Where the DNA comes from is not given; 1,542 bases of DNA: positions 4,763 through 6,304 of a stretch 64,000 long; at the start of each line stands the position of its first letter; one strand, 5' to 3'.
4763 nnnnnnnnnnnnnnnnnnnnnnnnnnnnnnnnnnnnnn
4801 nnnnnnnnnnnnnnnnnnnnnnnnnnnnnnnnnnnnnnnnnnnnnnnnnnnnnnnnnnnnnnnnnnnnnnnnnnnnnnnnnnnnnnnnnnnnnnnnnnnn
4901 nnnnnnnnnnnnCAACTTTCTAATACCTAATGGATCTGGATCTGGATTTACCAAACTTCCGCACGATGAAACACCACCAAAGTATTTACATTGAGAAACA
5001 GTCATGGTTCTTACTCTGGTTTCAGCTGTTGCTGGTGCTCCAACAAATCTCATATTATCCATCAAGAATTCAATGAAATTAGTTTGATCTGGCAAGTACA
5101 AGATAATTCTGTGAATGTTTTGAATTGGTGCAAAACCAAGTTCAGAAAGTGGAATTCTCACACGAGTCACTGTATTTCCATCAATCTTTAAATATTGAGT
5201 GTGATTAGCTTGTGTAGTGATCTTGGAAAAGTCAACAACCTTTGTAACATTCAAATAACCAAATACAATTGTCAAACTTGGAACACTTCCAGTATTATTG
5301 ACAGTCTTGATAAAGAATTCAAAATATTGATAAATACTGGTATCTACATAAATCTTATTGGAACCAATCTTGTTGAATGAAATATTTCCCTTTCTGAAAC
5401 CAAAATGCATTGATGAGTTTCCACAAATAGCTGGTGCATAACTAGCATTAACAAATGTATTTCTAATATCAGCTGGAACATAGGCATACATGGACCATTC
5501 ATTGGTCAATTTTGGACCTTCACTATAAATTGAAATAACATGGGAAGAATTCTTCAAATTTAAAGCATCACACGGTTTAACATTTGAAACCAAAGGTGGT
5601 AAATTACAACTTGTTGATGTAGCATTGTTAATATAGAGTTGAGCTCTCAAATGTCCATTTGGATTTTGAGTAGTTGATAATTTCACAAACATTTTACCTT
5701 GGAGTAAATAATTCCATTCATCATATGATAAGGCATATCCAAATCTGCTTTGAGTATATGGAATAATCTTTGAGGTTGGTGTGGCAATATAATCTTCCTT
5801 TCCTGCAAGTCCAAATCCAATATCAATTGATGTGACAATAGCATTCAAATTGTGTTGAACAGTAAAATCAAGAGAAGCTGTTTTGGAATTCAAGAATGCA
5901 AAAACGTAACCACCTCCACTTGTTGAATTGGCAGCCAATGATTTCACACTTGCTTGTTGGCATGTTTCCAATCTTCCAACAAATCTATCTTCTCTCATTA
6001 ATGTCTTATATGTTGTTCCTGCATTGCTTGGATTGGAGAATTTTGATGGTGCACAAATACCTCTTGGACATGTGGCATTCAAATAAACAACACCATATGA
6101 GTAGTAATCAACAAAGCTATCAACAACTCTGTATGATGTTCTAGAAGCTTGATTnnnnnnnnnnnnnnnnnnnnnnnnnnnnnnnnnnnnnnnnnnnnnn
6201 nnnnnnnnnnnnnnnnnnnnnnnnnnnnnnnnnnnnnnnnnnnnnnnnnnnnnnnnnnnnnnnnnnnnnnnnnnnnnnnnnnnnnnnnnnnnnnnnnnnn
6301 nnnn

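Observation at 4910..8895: G8-domain CEMIP/TMEM2-like gene reconstructed across a 91-nt intron; signature GRY-x-HFH motif is split by the intron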

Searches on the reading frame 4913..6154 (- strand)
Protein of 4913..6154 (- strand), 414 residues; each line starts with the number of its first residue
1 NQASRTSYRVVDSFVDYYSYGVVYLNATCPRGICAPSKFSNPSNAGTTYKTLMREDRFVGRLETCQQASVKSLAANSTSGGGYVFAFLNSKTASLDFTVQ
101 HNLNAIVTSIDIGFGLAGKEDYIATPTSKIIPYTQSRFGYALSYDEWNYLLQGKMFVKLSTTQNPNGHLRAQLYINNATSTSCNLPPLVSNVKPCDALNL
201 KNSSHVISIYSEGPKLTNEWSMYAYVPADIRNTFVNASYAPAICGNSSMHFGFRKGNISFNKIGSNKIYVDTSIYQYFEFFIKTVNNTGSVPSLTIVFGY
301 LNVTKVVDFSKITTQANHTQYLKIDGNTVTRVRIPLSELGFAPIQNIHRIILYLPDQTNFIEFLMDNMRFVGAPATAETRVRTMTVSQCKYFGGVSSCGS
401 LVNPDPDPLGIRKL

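Call 37: predict_structure(alignment_id=A2)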
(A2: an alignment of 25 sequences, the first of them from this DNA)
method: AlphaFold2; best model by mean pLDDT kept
length: 414 residues; sequences in the alignment: 25
mean_pLDDT: 83.0   pTM: 0.79
mean pLDDT of the five models: 83.0, 82.9, 81.9, 80.4, 78.5
residues with pLDDT >= 90: 204; 70-90: 132; 50-70: 56; < 50: 22
segments of 3 or more residues with pLDDT < 50: 1-4, 12-14, 18-25, 410-414
pLDDT, mean of each block of 10 residues (from residue 1): 47 47 49 60 57 72 92 89 90 89 90 93 80 84 93 96 94 79 85 90 92 68 80 86 88 91 85 96 86 93 90 93 91 95 94 89 94 93 91 83 67 41
secondary structure, 60 per line:
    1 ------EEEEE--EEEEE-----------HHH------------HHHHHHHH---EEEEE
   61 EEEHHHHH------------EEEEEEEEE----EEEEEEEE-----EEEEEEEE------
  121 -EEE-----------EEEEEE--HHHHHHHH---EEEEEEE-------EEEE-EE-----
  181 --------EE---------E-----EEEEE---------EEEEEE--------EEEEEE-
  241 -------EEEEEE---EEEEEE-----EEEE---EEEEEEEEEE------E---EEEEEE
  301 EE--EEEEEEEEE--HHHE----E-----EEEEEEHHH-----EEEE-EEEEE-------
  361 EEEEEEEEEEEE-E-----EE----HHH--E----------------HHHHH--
elements in order: E7-11 E14-18 H45-52 E56-63 H64-68 E81-89 E94-101 E107-114 E122-124 E136-141 H144-151 E155-161 E169-172 E206-210 E220-225 E234-239 E248-253 E257-262 E268-271 E275-284 E295-302 E305-313 E330-335 E344-347 E349-353 E361-372 H408-412
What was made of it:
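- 5030..5557 (-): C-terminal beta-sandwich (about residues 1067-1242) with a carbohydrate-binding-module-like fold. AlphaFold model, with pLDDT around 90 over this domain (call 37).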

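Call 51: search_protein_families(library=pfam, alignment_id=A2, max_evalue=0.001)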
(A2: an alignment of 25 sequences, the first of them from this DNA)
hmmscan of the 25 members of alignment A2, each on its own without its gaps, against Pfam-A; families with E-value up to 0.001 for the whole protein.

A. member 1, seq(414 aa): 1 family
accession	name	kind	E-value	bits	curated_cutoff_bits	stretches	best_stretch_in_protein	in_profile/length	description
PF07452.17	CHRD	-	3.6e-05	25.1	24.1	1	74-173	13-117/117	CHRD domain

B. families by the number of members that match (of 25 scanned): 9 families
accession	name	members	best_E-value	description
PF24606.1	CEMIP_beta-hel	23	3.4e-66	CEMIP beta-helix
PF10162.14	G8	21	2.2e-29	G8 domain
PF24605.1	CEMIP_X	15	7.2e-14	CEMIP domain X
PF07452.17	CHRD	13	5.3e-09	CHRD domain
PF13229.12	Beta_helix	9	1.4e-08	Right handed beta helix region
PF14604.12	SH3_9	1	8.8e-15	Variant SH3 domain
PF00018.34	SH3_1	1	1.1e-10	SH3 domain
PF07653.23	SH3_2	1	4.7e-06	Variant SH3 domain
PF21582.3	CBM30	1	0.00087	Carbohydrate binding domain 30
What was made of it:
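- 5636..5935 (-): CHRD domain (residues 941-1040). 13 of 25 family members match it (call 51).
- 5030..5557 (-): One homologue matches Pfam CBM30 (call 51).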
